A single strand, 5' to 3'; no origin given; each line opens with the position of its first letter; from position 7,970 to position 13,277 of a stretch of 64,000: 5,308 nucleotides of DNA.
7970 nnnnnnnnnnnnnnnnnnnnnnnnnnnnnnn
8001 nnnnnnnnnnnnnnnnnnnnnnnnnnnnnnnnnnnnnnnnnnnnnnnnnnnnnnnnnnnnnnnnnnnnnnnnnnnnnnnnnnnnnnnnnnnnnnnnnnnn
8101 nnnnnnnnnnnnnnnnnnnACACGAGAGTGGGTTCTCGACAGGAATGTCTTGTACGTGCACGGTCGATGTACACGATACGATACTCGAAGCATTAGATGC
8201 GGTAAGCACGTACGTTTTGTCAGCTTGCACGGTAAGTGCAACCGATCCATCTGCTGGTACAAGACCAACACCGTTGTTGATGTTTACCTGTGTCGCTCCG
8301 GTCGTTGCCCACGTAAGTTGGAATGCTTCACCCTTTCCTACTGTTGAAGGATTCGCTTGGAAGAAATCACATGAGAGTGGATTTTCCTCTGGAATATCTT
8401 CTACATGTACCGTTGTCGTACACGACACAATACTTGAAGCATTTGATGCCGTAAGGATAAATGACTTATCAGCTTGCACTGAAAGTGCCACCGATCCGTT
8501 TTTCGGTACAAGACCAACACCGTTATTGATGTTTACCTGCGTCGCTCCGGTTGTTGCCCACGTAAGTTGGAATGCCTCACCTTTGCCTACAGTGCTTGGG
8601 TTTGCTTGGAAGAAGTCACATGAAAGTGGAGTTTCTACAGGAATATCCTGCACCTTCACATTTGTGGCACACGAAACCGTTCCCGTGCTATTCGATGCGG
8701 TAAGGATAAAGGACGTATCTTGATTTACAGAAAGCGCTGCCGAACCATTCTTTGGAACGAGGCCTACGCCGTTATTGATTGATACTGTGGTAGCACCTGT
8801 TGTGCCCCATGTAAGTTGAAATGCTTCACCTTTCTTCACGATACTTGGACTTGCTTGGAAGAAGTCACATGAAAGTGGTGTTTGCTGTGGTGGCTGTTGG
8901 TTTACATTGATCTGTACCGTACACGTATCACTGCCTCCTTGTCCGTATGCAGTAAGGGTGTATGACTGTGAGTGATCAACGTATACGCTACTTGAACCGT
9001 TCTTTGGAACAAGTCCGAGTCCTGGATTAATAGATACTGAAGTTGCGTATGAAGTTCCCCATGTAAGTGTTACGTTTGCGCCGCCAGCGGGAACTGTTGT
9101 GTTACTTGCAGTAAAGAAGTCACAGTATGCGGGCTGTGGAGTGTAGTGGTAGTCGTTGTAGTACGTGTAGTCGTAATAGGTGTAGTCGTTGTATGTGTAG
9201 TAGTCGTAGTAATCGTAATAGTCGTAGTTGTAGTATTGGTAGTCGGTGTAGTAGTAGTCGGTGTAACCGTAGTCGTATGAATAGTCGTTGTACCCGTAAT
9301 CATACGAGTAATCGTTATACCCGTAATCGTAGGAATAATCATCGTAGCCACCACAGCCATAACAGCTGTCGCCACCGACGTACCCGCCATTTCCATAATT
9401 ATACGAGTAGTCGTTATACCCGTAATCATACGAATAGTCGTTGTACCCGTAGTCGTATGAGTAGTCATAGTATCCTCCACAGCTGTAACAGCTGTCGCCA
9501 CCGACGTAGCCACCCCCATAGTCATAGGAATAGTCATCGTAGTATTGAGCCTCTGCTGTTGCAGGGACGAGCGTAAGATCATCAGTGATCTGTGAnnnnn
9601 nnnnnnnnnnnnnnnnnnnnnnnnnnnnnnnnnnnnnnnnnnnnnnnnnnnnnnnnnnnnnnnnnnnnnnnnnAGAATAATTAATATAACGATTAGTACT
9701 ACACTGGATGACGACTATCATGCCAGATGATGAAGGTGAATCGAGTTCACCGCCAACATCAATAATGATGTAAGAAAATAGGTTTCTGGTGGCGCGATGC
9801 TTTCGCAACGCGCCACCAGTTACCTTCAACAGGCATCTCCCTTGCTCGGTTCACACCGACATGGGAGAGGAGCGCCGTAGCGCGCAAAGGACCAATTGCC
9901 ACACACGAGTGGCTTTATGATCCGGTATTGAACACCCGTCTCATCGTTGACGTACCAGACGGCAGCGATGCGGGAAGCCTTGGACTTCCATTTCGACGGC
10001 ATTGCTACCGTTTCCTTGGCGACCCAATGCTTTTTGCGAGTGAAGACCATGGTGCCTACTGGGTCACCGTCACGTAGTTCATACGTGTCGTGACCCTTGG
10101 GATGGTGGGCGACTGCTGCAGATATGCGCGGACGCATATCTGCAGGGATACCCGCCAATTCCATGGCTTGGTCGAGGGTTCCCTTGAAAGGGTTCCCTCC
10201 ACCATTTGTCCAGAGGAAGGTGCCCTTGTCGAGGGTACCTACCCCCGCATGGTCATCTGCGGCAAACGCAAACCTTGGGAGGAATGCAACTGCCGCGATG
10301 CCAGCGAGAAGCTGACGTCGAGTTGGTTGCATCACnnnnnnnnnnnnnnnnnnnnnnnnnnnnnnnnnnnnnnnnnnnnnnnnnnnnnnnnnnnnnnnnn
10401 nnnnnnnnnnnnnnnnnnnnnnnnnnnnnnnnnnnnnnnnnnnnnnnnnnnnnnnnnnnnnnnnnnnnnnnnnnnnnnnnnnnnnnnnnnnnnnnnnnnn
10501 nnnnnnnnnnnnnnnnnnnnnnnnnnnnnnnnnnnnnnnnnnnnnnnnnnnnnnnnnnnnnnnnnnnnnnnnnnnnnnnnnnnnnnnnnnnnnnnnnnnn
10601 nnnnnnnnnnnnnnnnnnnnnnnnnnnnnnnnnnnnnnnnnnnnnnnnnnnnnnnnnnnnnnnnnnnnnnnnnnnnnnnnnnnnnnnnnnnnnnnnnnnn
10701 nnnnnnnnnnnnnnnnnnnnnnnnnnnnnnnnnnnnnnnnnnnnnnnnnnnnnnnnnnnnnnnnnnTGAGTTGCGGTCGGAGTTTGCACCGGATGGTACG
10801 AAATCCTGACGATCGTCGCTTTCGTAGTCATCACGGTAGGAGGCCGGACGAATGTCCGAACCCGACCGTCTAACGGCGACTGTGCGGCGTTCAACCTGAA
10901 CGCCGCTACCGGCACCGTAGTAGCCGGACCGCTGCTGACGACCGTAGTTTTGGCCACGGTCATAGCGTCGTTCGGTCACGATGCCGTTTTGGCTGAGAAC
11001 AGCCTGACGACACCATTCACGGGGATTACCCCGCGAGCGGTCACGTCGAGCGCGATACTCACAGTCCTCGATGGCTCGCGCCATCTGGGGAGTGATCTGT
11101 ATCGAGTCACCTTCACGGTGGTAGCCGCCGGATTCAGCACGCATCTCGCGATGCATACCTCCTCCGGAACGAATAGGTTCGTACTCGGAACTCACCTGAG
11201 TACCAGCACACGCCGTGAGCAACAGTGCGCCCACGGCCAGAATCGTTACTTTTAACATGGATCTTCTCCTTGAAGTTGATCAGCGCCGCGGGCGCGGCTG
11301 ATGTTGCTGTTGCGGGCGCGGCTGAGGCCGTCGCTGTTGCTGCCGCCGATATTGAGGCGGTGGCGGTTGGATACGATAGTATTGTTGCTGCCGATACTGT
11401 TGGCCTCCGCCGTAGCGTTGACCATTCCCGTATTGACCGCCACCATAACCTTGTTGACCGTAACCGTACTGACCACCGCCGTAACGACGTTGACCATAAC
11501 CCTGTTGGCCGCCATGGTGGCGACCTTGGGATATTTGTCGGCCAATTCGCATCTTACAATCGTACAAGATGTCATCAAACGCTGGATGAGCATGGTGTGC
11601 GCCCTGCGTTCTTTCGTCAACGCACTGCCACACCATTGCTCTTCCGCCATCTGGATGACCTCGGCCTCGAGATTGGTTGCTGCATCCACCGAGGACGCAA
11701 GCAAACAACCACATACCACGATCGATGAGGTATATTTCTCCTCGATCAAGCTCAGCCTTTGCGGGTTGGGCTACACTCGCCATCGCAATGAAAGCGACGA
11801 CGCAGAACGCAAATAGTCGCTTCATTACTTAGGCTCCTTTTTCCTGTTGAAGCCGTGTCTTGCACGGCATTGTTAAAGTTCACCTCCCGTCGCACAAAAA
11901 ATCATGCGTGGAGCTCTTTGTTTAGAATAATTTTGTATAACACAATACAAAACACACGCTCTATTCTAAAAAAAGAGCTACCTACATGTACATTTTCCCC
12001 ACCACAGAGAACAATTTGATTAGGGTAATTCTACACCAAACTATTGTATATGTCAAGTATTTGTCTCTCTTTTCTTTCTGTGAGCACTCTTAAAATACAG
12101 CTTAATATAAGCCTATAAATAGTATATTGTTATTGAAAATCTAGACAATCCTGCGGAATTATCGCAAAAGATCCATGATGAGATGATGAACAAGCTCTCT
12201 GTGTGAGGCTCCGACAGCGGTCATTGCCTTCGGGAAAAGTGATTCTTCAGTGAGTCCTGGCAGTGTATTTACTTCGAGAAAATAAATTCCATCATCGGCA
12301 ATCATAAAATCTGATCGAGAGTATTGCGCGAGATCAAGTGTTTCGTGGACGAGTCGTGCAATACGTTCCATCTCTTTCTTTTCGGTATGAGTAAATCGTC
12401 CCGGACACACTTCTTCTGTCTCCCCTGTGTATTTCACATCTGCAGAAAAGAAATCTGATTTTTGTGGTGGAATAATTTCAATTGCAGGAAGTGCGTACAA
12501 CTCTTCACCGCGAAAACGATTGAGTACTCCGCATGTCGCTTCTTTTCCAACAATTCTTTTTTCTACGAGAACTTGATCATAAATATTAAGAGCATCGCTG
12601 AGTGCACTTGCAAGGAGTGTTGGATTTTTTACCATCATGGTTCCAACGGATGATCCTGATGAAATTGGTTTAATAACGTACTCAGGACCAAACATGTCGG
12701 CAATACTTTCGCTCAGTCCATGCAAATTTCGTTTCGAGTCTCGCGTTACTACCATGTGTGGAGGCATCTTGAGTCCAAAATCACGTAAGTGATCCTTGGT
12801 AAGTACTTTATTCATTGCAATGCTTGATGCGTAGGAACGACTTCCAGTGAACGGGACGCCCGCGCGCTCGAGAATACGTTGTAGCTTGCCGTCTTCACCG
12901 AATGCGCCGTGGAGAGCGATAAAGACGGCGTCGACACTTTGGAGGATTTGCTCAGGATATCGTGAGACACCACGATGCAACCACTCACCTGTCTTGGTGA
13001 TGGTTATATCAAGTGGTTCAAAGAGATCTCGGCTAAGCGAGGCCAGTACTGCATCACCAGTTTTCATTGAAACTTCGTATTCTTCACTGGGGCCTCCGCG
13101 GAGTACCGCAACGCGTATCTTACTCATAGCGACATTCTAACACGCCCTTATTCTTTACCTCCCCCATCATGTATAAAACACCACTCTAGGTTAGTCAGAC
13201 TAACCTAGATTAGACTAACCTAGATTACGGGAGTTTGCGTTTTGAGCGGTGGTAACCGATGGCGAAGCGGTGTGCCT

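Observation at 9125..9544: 140-aa Tyr/Asp/Gly/Asn low-complexity segment (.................) with paired CxxC motifs at the surface protein's N-terminus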

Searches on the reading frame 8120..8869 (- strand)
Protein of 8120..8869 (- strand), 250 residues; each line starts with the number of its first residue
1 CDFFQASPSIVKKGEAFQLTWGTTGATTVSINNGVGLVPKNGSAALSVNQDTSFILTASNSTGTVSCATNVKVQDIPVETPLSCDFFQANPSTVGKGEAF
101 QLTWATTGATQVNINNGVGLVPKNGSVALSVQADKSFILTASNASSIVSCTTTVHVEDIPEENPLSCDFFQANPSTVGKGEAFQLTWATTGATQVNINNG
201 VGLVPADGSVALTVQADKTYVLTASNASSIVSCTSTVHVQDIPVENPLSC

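Call 52: predict_structure(alignment_id=A1)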
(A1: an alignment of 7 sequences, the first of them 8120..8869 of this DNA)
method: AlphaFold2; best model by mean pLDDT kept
length: 250 residues; sequences in the alignment: 7
mean_pLDDT: 82.9   pTM: 0.37
mean pLDDT of the five models: 82.9, 80.5, 80.1, 77.5, 73.4
residues with pLDDT >= 90: 66; 70-90: 160; 50-70: 18; < 50: 6
segments of 3 or more residues with pLDDT < 50: 246-250
pLDDT, mean of each block of 10 residues (from residue 1): 89 82 91 85 85 93 92 68 86 79 86 79 81 87 83 79 75 87 88 82 83 88 84 90 52
secondary structure, 60 per line:
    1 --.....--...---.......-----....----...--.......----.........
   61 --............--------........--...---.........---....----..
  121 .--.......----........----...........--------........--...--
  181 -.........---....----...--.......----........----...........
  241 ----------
elements in order: E3-7 E10-12 E16-22 E28-31 E36-38 E41-47 E52-60 E63-74 E83-90 E93-95 E99-107 E111-114 E119-121 E124-130 E135-142 E147-157 E166-173 E176-178 E182-190 E194-197 E202-204 E207-213 E218-225 E230-240

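Call 55: fold_search(model_id=the predicted structure, library=pdb)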
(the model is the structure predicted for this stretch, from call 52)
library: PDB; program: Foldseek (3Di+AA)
matches with E <= 10: 1193; with E <= 0.001: 211
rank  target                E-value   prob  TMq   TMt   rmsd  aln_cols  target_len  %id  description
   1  5xwu_C                2.8e-09  1.00  0.34  0.31  15.9       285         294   14  Crystal structure of PTPdelta Ig1-Ig3 in complex with SALM2 LRR-Ig (released 2018-06-06)
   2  5uv6_B                3.1e-09  1.00  0.26  0.24  18.7       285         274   10  Crystal structure of human Opioid Binding Protein/Cell Adhesion Molecule Like (OPCML) (released 2018-03-21)
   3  5uv6_A                5.1e-09  1.00  0.26  0.24  18.3       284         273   12  Crystal structure of human Opioid Binding Protein/Cell Adhesion Molecule Like (OPCML) (released 2018-03-21)
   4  5xwu_A                8.7e-09  1.00  0.35  0.31  15.2       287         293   13  Crystal structure of PTPdelta Ig1-Ig3 in complex with SALM2 LRR-Ig (released 2018-06-06)
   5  4rca_A                1.1e-08  1.00  0.33  0.29  14.6       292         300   13  Crystal structure of human PTPdelta and human Slitrk1 complex (released 2014-11-19)
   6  5xwt_A                1.1e-08  1.00  0.35  0.25  17.0       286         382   12  Crystal structure of PTPdelta Ig1-Fn1 in complex with SALM5 LRR-Ig (released 2018-06-06)
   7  5wy8_A                1.4e-08  1.00  0.33  0.30  11.6       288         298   13  Crystal structure of PTP delta Ig1-Ig3 in complex with IL1RAPL1 Ig1-Ig3 (released 2017-11-22)
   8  5xwt_C                2.0e-08  1.00  0.34  0.25  16.6       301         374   14  Crystal structure of PTPdelta Ig1-Fn1 in complex with SALM5 LRR-Ig (released 2018-06-06)
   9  2yd9                  2.9e-08  1.00  0.26  0.24  14.9       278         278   10  Crystal structure of the N-terminal Ig1-3 module of Human Receptor Protein Tyrosine Phosphatase Sigma (released 2011-04-13)
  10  4yfd_A                3.6e-08  1.00  0.36  0.22  10.6       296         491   13  Crystal structure PTP delta Ig1-Fn2 in complex with IL-1RAcP (released 2015-05-06)
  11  4pbx                  4.8e-08  1.00  0.31  0.18  10.7       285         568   12  Crystal structure of the six N-terminal domains of human receptor protein tyrosine phosphatase sigma (released 2014-11-12)
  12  5xnp_D                8.2e-08  1.00  0.33  0.30  15.8       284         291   13  Crystal structures of human SALM5 in complex with human PTPdelta (released 2018-01-24)
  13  6s9f_B                1.4e-07  1.00  0.26  0.24  10.9       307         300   11  Drosophila OTK, extracellular domains 3-5 (released 2020-03-25)
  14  3b43                  1.6e-07  1.00  0.27  0.13  15.3       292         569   16  I-band fragment I65-I70 from titin (released 2008-01-22)
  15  4y61_A                2.1e-07  1.00  0.27  0.20  17.4       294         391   14  Crystal structure of the complex between Slitrk2 LRR1 and PTP delta Ig1-Fn1 (released 2015-06-03)
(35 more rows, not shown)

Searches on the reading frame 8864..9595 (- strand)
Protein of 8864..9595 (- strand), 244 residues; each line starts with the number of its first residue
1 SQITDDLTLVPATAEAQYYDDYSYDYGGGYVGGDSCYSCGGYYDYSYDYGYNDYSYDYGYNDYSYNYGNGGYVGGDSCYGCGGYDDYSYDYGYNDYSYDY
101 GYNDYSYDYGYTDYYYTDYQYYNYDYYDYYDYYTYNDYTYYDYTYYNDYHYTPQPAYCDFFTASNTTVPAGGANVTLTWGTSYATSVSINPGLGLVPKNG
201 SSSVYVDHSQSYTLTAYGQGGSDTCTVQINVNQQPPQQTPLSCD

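Call 28: predict_structure(protein=window:8864-9595:-)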
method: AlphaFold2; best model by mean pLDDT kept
length: 244 residues; sequences in the alignment: 1
mean_pLDDT: 39.1   pTM: 0.31
mean pLDDT of the five models: 39.1, 37.2, 33.1, 30.2, 30.0
residues with pLDDT >= 90: 0; 70-90: 8; 50-70: 69; < 50: 167
segments of 3 or more residues with pLDDT < 50: 1-154, 166-168, 233-240
pLDDT, mean of each block of 10 residues (from residue 1): 37 29 24 26 24 23 22 24 23 24 22 23 26 28 31 52 53 64 66 63 67 70 67 47 50
secondary structure, 60 per line:
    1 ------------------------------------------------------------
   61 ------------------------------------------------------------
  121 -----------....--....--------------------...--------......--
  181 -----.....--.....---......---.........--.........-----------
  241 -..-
elements in order: E132-135 E138-141 E162-164 E173-178 E186-190 E193-197 E201-206 E210-218 E221-229

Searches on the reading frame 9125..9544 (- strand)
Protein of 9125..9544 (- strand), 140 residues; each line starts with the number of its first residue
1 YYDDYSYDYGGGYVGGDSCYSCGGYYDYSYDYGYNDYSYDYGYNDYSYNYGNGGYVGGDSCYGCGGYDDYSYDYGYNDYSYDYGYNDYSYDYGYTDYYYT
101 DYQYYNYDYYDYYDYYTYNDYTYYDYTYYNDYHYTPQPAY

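Call 13: find_homologous_proteins(query=window:9125-9544:-, max_evalue=0.001)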
Query window:9125-9544:-: 1741 candidates shared short words with the query, none scored E <= 0.001.

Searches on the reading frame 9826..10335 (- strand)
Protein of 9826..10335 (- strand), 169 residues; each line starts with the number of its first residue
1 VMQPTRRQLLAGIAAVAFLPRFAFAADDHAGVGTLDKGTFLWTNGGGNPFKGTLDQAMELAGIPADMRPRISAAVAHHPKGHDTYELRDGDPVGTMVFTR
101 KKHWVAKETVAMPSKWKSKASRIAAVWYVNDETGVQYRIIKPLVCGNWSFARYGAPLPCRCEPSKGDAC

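Call 23: search_protein_families(library=pfam, proteins=[window:9826-10335:-], max_evalue=0.001)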
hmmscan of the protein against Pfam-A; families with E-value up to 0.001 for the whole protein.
window:9826-10335:- (169 aa): 0 families

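Call 68: find_homologous_proteins(query=window:9826-10335:-, max_evalue=0.001)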
Query window:9826-10335:- (169 aa): 3 proteins with E <= 0.001 among 181 candidates.
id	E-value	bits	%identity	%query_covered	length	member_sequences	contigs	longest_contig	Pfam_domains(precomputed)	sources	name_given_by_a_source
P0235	2.6e-113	394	100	99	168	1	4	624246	-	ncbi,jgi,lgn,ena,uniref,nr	ncbi:hypothetical protein GW943_00160 [Candidatus Parcubacteria bacterium]|uniref:Uncharacterized pr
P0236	1.4e-70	255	68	99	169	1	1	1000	-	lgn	-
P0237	6.7e-56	207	60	97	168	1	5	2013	-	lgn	-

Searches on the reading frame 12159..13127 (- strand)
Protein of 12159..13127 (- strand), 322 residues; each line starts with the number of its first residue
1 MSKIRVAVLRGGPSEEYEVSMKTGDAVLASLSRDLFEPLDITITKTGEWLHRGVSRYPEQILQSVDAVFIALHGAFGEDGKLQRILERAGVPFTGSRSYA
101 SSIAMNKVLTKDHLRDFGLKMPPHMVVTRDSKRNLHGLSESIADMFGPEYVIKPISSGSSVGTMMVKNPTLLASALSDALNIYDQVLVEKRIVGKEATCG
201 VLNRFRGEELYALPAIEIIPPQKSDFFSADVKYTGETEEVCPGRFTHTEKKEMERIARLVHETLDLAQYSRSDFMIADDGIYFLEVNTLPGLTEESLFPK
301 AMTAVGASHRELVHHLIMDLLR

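Call 10: find_related_loci(query=window:12159-13127:-, collection=genome_contigs, flank=10000)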
Query window:12159-13127:- (322 aa) in genome_contigs; peptide patterns used: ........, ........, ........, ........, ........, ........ (x = any residue, [..] = any of these).
259 stretches matched a pattern; 172 encode a relative of the query (tblastn E <= 1e-3); the best 80 are kept; 80 distinct loci.
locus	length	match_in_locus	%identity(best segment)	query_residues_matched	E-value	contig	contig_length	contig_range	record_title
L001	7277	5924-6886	62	1-321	9e-140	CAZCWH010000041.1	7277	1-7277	MAG TPA_asm: uncultured Candidatus Saccharibacteria bacterium isolate SRP342105_co2_121 genome assembly, contig: NODE_11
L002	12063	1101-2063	62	1-321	2e-139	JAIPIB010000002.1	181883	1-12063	MAG: Candidatus Paceibacterota bacterium isolate Tobar12.5m-G43 Tobar12-5m-C52, whole genome shotgun sequence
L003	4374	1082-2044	60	1-321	1e-140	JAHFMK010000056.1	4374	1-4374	MAG: Candidatus Kaiserbacteria bacterium isolate nzgw455 NODE_9840_length_4375_cov_3.668782, whole genome shotgun sequen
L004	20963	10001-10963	62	1-321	2e-137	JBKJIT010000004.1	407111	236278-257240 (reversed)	MAG: Candidatus Paceibacteria bacterium isolate ant_bin.173 S1Ck117_3081329_flag_0_multi_13.9997_len_407111, whole genom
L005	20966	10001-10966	61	1-322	2e-135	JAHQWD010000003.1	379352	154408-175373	MAG: Candidatus Kaiserbacteria bacterium isolate MAG.121 Posi_121-P61435, whole genome shotgun sequence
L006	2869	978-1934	60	3-321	2e-141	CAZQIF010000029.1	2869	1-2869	MAG TPA_asm: uncultured Candidatus Saccharibacteria bacterium isolate SRP286056_co3_504 genome assembly, contig: NODE_61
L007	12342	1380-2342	56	1-321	4e-127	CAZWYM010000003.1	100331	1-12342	MAG TPA_asm: uncultured Candidatus Saccharibacteria bacterium isolate SRP286056_co2_193 genome assembly, contig: NODE_20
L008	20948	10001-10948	53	1-317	2e-110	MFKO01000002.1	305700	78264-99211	MAG: Candidatus Kaiserbacteria bacterium RIFCSPHIGHO2_01_FULL_46_22 rifcsphigho2_01_scaffold_242, whole genome shotgun s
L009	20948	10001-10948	52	1-317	4e-108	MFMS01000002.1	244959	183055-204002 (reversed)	MAG: Candidatus Kaiserbacteria bacterium RIFOXYB1_FULL_46_14 rifoxyb1_full_scaffold_114, whole genome shotgun sequence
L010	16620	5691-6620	48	2-317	1e-93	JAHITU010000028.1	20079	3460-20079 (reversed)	MAG: Patescibacteria group bacterium isolate MM_PC_MetaG.mb.223 MM_PC_MetaG.mb.223_k141_1626768, whole genome shotgun se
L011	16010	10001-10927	48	5-317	3e-93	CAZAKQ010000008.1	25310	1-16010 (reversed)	MAG TPA_asm: uncultured Candidatus Saccharibacteria bacterium isolate SRP200020_co3_82 genome assembly, contig: NODE_274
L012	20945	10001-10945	47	2-317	7e-90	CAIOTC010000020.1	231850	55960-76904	uncultured bacterium isolate AlinenLipids_bin-2248 genome assembly, contig: bin-2248:20/24, whole genome shotgun sequenc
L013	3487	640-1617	46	4-317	1e-88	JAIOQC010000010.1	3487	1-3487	MAG: Candidatus Nomurabacteria bacterium isolate LakeFargette_0920_ALND_MAG_36_7 LacPavin_0920_ALND_scaffold_77997, whol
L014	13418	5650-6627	44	4-317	4e-87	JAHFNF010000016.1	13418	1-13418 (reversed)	MAG: Candidatus Nomurabacteria bacterium isolate nzgw474 NODE_1075_length_13419_cov_3.099263, whole genome shotgun seque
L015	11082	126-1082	48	3-322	3e-86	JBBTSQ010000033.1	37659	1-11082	MAG: Patescibacteria group bacterium isolate H41-bin135_1 H41_bin135_1_000000000033, whole genome shotgun sequence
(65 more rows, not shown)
